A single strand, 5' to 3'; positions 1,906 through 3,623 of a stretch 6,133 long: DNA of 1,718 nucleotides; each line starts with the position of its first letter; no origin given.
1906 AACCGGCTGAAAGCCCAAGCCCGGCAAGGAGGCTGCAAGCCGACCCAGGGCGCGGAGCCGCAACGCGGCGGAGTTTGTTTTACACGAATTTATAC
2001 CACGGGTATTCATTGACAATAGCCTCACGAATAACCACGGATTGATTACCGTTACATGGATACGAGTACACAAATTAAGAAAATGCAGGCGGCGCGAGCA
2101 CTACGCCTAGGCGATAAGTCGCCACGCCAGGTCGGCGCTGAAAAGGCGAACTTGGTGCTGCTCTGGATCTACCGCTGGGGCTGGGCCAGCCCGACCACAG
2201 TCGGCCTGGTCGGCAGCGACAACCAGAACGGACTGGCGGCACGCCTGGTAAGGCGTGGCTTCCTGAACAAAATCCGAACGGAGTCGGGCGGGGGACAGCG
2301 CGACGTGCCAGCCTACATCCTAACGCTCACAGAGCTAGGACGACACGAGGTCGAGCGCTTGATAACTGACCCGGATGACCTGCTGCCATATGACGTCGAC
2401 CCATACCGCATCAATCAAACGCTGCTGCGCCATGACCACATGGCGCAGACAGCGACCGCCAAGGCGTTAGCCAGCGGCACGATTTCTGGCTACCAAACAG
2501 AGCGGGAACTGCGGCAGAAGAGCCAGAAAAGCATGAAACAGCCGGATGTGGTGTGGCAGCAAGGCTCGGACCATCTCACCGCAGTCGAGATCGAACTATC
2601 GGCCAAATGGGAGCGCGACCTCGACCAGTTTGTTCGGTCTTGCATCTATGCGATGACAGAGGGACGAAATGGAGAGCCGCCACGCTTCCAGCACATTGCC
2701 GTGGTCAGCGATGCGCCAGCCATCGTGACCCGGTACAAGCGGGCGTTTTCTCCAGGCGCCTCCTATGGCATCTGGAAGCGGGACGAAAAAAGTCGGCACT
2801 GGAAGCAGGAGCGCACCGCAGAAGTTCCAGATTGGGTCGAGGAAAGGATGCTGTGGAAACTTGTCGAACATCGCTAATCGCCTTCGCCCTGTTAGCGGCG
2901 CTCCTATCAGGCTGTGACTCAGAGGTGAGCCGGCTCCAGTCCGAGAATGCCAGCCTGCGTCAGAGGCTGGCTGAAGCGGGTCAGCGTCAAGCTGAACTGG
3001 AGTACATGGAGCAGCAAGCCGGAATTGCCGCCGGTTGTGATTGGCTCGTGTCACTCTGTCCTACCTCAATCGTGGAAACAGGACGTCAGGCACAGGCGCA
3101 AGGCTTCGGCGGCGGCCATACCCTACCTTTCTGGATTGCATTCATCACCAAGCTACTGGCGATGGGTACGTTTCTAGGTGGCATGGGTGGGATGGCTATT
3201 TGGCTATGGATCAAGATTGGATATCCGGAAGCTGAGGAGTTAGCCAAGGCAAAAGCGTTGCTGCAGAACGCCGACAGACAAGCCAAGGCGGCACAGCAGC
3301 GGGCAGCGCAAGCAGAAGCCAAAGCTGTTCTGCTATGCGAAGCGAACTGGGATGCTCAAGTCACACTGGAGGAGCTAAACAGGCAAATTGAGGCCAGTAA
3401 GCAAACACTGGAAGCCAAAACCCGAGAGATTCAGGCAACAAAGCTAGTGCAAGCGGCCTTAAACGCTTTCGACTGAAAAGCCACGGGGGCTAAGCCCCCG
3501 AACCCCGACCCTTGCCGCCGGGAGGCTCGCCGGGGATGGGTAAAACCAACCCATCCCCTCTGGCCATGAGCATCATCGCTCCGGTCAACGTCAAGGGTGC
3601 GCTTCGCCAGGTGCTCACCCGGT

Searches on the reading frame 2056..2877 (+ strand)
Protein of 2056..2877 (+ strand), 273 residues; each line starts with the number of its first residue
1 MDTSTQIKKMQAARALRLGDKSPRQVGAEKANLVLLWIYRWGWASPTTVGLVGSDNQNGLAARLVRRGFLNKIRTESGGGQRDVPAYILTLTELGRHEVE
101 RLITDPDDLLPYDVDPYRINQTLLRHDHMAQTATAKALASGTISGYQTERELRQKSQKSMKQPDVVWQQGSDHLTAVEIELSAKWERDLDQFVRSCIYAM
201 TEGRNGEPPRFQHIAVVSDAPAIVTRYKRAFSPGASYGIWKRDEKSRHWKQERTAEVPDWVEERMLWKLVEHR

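Call 12: search_protein_families(library=pfam, proteins=[window:2056-2874:+], max_evalue=0.01)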
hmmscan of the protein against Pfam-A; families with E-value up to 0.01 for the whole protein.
window:2056-2874:+ (273 aa): 0 families

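Call 19: find_encoding_contigs(protein=window:2056-2877:+, flank=10000, max_places=6)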
Protein window:2056-2877:+ (273 aa): 2 contigs read that carry it; 1 place shown.
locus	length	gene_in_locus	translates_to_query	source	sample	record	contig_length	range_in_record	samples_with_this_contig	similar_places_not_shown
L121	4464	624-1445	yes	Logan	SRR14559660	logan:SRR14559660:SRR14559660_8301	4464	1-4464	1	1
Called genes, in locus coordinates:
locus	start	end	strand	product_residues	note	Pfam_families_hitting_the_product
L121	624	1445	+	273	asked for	-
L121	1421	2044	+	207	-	-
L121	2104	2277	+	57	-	-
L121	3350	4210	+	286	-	-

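Call 21: find_homologous_proteins(query=window:2056-2874:+, max_evalue=0.001)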
Query window:2056-2874:+ (273 aa): 121 proteins with E <= 0.001 among 1593 candidates; the best 120 are listed.
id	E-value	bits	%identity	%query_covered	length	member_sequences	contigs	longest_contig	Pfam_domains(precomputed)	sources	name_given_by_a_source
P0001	9.4e-182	620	100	100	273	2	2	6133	-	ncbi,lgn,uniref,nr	ncbi:MAG: hypothetical protein CDV28_1682 [Candidatus Electronema aureum]|uniref:Replication-relaxat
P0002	3.7e-147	507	81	100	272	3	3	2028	-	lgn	-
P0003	6.1e-147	506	81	100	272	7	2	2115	-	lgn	-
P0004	4.3e-140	484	78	100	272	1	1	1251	-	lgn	-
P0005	1.1e-133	463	74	99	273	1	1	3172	-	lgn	-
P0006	2.0e-103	363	60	97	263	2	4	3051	-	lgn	-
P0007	1.2e-98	348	59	100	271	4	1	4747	-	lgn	-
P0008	6.9e-94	332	56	93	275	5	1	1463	-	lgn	-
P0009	9.5e-90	319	56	99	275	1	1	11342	-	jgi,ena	-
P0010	1.9e-89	318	53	96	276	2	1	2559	-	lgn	-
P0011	2.4e-89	317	55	99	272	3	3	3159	-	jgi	jgi:DNA-binding PadR family transcriptional regulator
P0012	5.2e-89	316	56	98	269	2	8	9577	-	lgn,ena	-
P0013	7.3e-89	316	55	99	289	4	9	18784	-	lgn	-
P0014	5.7e-88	313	54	99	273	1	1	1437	-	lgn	-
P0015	9.4e-88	312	57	97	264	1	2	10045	-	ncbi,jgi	jgi:hypothetical protein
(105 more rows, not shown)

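Call 22: find_encoding_contigs(protein=P0005, flank=10000, max_places=3)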
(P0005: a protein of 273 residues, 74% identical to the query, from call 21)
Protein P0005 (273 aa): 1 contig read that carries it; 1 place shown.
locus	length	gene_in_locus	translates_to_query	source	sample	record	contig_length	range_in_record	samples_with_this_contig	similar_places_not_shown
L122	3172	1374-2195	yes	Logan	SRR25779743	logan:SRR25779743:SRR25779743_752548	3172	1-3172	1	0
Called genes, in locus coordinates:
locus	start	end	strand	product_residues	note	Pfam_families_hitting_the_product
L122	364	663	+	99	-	PF09827:CRISPR_Cas2 (weak)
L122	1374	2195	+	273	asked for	-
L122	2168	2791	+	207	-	-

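Call 23: find_encoding_contigs(protein=P0007, flank=10000, max_places=3)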
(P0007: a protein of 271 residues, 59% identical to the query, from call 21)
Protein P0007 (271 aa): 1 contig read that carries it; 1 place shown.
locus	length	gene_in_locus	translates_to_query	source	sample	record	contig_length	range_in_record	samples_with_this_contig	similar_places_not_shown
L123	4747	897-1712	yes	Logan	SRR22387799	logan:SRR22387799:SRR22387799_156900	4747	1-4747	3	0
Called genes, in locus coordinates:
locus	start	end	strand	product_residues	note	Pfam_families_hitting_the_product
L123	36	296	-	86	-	PF04014:MazE_antitoxin (weak)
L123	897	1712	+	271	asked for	-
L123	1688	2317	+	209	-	-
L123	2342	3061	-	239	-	PF23343:REP_ORF2-G2P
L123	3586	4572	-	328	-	PF00589:Phage_integrase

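Call 24: find_encoding_contigs(protein=P0009, flank=10000, max_places=3)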
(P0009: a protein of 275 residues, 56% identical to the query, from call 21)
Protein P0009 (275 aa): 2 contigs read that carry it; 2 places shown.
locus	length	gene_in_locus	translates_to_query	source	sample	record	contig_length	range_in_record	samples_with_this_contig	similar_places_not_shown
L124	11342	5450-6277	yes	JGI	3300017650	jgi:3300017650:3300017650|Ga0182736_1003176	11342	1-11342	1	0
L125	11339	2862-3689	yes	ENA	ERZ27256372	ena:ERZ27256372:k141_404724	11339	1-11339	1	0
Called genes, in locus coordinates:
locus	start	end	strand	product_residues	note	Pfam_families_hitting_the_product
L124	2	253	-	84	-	?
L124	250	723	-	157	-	PF21217:PaaA2 (weak)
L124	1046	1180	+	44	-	-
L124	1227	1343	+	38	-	-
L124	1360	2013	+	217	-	-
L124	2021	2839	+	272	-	PF03981:Ubiq_cyt_C_chap (weak), PF13240:Zn_Ribbon_1 (weak)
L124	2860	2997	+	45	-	-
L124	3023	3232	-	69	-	PF21432:56B_RHH (weak)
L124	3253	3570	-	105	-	-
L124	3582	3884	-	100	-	PF01656:CbiA, PF02374:ArsA_ATPase (faint), PF06564:CBP_BcsQ (weak), PF09140:MipZ (weak), PF10609:ParA, PF13614:AAA_31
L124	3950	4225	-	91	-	-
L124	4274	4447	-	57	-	-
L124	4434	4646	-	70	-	-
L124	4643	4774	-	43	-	-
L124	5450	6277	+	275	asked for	-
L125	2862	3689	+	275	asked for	-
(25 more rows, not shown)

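Call 25: find_encoding_contigs(protein=P0003, flank=10000, max_places=3)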
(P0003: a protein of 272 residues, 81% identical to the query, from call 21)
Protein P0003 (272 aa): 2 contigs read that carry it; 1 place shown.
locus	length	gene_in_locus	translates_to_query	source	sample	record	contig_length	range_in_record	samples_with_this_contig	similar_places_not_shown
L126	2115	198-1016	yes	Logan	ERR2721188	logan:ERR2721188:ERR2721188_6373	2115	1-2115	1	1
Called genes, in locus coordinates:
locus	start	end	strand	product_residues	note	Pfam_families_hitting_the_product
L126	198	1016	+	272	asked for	-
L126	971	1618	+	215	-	-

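Call 29: find_related_loci(query=A1, collection=metagenome_contigs, flank=4000)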
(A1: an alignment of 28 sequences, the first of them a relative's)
Query A1 (273 aa) in metagenome_contigs; peptide patterns used: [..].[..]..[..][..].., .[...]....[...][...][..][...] (x = any residue, [..] = any of these).
262 stretches matched a pattern; 191 encode a relative of the query (tblastn E <= 1e-3); the best 80 are kept; 79 distinct loci.
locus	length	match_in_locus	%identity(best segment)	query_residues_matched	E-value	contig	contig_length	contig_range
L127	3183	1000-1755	56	18-271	3e-96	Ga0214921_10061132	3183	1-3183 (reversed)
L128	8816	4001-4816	56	1-270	7e-93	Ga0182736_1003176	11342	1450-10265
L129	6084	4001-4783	55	9-270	3e-91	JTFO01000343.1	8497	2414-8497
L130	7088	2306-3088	55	9-270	3e-91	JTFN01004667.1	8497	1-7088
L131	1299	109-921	49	2-270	3e-88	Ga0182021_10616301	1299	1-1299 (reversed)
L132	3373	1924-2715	49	9-270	6e-83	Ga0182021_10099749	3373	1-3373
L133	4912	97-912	48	1-273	1e-80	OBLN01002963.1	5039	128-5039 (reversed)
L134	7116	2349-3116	46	11-271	7e-80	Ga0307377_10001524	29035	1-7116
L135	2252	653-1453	47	4-271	3e-82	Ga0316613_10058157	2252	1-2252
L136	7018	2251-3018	48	11-271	2e-79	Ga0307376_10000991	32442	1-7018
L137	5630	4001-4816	45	1-271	1e-78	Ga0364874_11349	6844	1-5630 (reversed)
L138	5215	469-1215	47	18-271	2e-78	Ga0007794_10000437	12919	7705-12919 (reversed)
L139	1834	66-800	47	22-271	2e-81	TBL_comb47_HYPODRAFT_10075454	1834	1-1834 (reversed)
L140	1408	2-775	49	11-271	8e-83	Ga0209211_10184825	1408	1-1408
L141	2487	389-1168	45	6-271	2e-77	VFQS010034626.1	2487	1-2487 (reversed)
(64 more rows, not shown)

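Call 30: search_protein_families(library=ncbifam, proteins=[window:2056-2874:+], max_evalue=0.1)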
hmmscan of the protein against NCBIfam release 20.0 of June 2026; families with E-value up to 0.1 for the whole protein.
window:2056-2874:+ (273 aa): 1 family
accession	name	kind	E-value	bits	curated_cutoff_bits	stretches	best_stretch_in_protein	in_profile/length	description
NF041423.1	MobC_subf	subfamily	4.3e-08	32.8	200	1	25-203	12-187/240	MobC family replication-relaxation protein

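Call 51: search_solved_structures(query=A1, max_evalue=10, show_alignments=2)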
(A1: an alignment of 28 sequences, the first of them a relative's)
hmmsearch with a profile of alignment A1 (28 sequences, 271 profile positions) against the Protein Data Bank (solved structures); distinct sequences matched with E-value up to 10: 9.
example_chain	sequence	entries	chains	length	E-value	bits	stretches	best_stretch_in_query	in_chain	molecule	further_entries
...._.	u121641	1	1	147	0.27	13.5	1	35-125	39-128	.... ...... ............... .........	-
5hlh_A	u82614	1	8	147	0.34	13.2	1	59-132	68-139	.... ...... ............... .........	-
4hbl_A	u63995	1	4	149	0.34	13.2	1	59-132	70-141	Transcriptional regulator, MarR family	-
5hli_A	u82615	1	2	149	0.35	13.2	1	59-132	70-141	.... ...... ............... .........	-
5hlg_A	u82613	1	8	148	0.35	13.2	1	59-132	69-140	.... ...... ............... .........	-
7usc_E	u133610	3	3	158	0.38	13.1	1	49-128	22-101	Abl interactor 2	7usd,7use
3p8c_F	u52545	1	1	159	0.38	13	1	49-128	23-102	Abl interactor 2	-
5h1s_P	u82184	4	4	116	0.91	11.8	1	62-104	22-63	50S ribosomal protein L17 | protein L17 | 50S ribosomal protein L17, chloroplastic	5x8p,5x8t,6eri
5mlc_P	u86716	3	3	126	1.1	11.5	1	62-103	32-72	50S ribosomal protein L17, chloroplastic | plastid ribosomal protein bL17c | plastid ribosomal protein uL14c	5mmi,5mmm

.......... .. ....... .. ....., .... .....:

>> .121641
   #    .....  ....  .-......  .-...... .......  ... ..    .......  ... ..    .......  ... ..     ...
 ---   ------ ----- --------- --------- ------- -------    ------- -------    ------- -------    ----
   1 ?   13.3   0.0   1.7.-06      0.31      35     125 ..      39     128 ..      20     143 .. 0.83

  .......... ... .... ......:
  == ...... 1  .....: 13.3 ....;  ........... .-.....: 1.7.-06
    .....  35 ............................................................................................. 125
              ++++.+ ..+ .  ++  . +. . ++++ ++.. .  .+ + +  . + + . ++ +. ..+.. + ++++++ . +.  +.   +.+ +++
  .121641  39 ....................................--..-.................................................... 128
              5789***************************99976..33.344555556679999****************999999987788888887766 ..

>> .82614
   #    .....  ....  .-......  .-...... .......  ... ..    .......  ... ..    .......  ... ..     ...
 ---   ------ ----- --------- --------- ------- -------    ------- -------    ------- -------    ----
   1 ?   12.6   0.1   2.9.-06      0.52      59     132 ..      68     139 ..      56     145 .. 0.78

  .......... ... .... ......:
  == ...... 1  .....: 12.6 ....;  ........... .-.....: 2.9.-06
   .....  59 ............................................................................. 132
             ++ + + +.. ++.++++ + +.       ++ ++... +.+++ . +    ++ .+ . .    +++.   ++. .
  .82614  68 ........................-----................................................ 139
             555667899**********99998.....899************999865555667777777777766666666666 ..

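Call 53: search_protein_families(library=pfam, alignment_id=A1, max_evalue=1)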
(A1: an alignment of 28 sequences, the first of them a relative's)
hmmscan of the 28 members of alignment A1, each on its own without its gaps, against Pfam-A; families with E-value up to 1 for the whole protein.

A. member 1, P0001 (273 aa): 0 families

B. families by the number of members that match (of 28 scanned): 16 families
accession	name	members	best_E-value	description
PF03551.20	PadR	2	0.0052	Transcriptional regulator PadR-like family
PF13601.12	HTH_34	2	0.011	Winged helix DNA-binding domain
PF00100.29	Zona_pellucida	1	0.011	ZP-C domain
PF06347.19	SH3_4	1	0.04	Bacterial SH3 domain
PF20181.5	DUF6544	1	0.042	Family of unknown function (DUF6544)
PF13814.12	Replic_Relax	1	0.048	Replication-relaxation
PF22470.1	Histone_HNS_N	1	0.069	H-NS histone-like proteins, N-terminal domain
PF18036.7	Ubiquitin_4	1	0.073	Ubiquitin-like domain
PF20901.3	Sf6_terminase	1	0.079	Bacteriophage Sf6, terminase small subunit-like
PF20008.5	DUF6429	1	0.13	Domain of unknown function (DUF6429)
PF13463.12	HTH_27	1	0.16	Winged helix DNA-binding domain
PF08428.16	Rib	1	0.18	Rib domain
PF04418.17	DUF543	1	0.19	Domain of unknown function (DUF543)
PF17709.6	DUF5554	1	0.19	Family of unknown function (DUF5554)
PF15120.11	SPACA9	1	0.25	Sperm acrosome-associated protein 9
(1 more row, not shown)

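Call 56: search_dna_similar(query=window:2056-2874:+, collection=plasmids, mode=protein, max_rows=25, max_evalue=0.001)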
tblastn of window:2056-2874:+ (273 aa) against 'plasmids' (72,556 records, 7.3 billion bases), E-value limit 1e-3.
Records with a match: 2; places in all: 2; records where one place covers at least 80% of the query: 2.
Best place of each record, by identity: <60% 2.
By first word of the organism name: Sulfuriferula 1; Thiothrix 1.
By predicted mobility (MOB-suite, as given by PLSDB): non-mobilizable 2.
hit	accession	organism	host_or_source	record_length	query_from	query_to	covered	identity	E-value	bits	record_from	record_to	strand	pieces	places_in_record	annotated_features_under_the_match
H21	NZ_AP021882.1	Sulfuriferula nivalis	-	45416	1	271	99%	35.1%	2e-34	138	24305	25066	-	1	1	hypothetical protein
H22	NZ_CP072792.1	Thiothrix unzii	Isolated from activated-sludge plants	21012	18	271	93%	36.5%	8e-38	148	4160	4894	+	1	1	hypothetical protein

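Call 59: predict_structure(alignment_id=A1)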
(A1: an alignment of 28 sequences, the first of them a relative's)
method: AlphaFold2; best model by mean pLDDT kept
length: 273 residues; sequences in the alignment: 28
mean_pLDDT: 92.5   pTM: 0.87
mean pLDDT of the five models: 92.5, 92.2, 90.6, 90.4, 90.0
residues with pLDDT >= 90: 214; 70-90: 52; 50-70: 7; < 50: 0
segments of 3 or more residues with pLDDT < 50: none
pLDDT, mean of each block of 10 residues (from residue 1): 71 74 92 98 96 86 97 92 94 98 93 93 96 95 96 88 95 95 92 96 89 97 96 98 94 97 95 71
secondary structure, 60 per line:
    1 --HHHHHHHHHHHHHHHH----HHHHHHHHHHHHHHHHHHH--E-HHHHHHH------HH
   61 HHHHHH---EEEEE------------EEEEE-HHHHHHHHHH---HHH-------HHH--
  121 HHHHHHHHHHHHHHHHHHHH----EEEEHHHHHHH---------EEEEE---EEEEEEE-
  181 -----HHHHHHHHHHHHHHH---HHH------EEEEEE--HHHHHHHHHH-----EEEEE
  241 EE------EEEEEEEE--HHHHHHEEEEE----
elements in order: H3-18 H23-41 H46-52 H59-66 E70-74 E87-91 H93-102 H121-140 E145-148 H149-155 E165-169 E173-179 H186-200 E213-218 H221-230 E236-242 E249-256 H259-264 E265-269

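Call 61: fold_search(model_id=the predicted structure, library=pdb)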
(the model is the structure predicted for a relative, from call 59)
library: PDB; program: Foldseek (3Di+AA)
matches with E <= 10: 566; with E <= 0.001: 0
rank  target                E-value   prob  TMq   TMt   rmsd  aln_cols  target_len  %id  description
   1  9fa0                  4.3e-03  0.97  0.24  0.35  14.1       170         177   15  The structure of ScoC, a global regulator protein from Geobacillus kaustophilus (released 2025-05-21)
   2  4fht_B                4.6e-03  1.00  0.23  0.43   6.0       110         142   22  Crystal Structure of the PcaV transcriptional regulator from Streptomyces coelicolor in complex with its natural ligan (released 2013-04-24)
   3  7el3_B                4.9e-03  1.00  0.22  0.42   6.7       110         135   13  Crystal structure of HpaR-DNA complex from Acinetobacter baumannii (released 2022-01-19)
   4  6pco_A                7.6e-03  0.99  0.23  0.43  12.8       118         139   20  Mechanism for regulation of DNA binding of Bordetella bronchiseptica BpsR by 6-hydroxynicotinic acid (released 2019-11-06)
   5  8g5s_A                8.1e-03  0.38  0.20  0.16  16.6       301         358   10  Crystal structure of apo TnmJ (released 2023-10-18)
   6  3g3z_A                9.2e-03  1.00  0.23  0.40   6.6       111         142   20  The structure of NMB1585, a MarR family regulator from Neisseria meningitidis (released 2009-04-14)
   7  2nnn_D                9.8e-03  0.98  0.23  0.46  11.8       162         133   14  Crystal structure of probable transcriptional regulator from Pseudomonas aeruginosa (released 2006-11-21)
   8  6pco_C                1.0e-02  1.00  0.24  0.46   6.2       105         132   19  Mechanism for regulation of DNA binding of Bordetella bronchiseptica BpsR by 6-hydroxynicotinic acid (released 2019-11-06)
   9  6pcp_A                1.2e-02  1.00  0.22  0.41   2.9        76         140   25  Mechanism for regulation of DNA binding of Bordetella bronchiseptica BpsR by 6-hydroxynicotinic acid (released 2019-11-06)
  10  2nnn_E                1.2e-02  0.97  0.24  0.46  13.8       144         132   17  Crystal structure of probable transcriptional regulator from Pseudomonas aeruginosa (released 2006-11-21)
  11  2fxa_C                1.3e-02  1.00  0.25  0.40   5.1       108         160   19  Structure of the Protease Production Regulatory Protein hpr from Bacillus subtilis. (released 2006-03-14)
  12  2rdp                  1.3e-02  1.00  0.22  0.42   7.5       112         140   18  The structure of a MarR family protein from Bacillus stearothermophilus (released 2007-11-13)
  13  3e6m_D                1.6e-02  0.89  0.24  0.41  13.9       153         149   18  The crystal structure of a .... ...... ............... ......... from Silicibacter pomeroyi DSS. (released 2008-09-02)
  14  3oop                  1.9e-02  0.95  0.21  0.40  13.0       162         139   16  The structure of a protein with unknown function from Listeria innocua Clip11262 (released 2010-09-22)
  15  8aga                  2.0e-02  0.92  0.24  0.45  12.9       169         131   13  Structure of p-hydroxy benzoic acid ligand bound HosA transcriptional regulator from enteropathogenic Escherichia coli O (released 2023-08-02)
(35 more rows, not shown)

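Call 62: get_annotated_region(hit=H22, flank=3000)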
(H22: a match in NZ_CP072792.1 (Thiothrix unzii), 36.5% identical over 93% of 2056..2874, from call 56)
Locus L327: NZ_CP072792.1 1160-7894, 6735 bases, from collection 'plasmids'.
description: Thiothrix unzii strain A1 plasmid pTunz3, complete sequence
organism: Thiothrix unzii (NCBI taxid 111769)
taxonomy: Bacteria; Pseudomonadota; Gammaproteobacteria; Thiotrichales; Thiotrichaceae; Thiothrix; Thiothrix unzii
host: -; source: Isolated from activated-sludge plants; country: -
typing (MOB-suite, as given by PLSDB): non-mobilizable
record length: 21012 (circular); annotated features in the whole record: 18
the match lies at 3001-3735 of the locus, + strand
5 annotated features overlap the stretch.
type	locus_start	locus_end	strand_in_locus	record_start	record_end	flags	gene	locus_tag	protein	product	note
CDS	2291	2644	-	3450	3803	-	-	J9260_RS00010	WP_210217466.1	hypothetical protein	-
CDS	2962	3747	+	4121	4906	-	-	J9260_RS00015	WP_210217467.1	hypothetical protein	-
CDS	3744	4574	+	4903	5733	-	-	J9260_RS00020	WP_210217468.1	hypothetical protein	-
CDS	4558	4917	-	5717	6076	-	-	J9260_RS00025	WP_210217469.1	hypothetical protein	-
CDS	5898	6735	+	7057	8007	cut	-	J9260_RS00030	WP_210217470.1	RepB family plasmid replication initiator protein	GO:0006270 - DNA replication initiation [Evidence IEA]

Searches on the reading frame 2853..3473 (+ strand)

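Call 12: search_protein_families(library=pfam, proteins=[window:2883-3473:+], max_evalue=0.01)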
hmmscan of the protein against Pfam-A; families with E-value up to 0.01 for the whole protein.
window:2883-3473:+ (197 aa): 0 families

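Call 30: search_protein_families(library=ncbifam, proteins=[window:2853-3473:+], max_evalue=0.1)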
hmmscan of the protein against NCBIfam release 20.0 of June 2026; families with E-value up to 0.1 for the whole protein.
window:2853-3473:+ (207 aa): 5 families
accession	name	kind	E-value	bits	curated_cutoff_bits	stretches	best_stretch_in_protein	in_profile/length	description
TIGR04359.1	TrbK_RP4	equivalog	0.0045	16.9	23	1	8-33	3-29/67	entry exclusion lipoprotein TrbK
NF050102.1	DivIVA_Wag31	equivalog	0.0062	16.5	260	0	22-57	36-71/256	DivIVA-like cell division protein Wag31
NF040598.1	Ala_zip_lipo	subfamily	0.0081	16.7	43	1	7-59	4-58/90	Lpp/OprI family alanine-zipper lipoprotein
TIGR04211.1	SH3_and_anchor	equivalog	0.04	13.5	65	0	127-203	96-172/198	TIGR04211 family SH3 domain-containing protein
NF009644.1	PRK13169.1-5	equivalog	0.066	13.8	130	0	24-63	37-80/116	DNA replication initiation control protein YabA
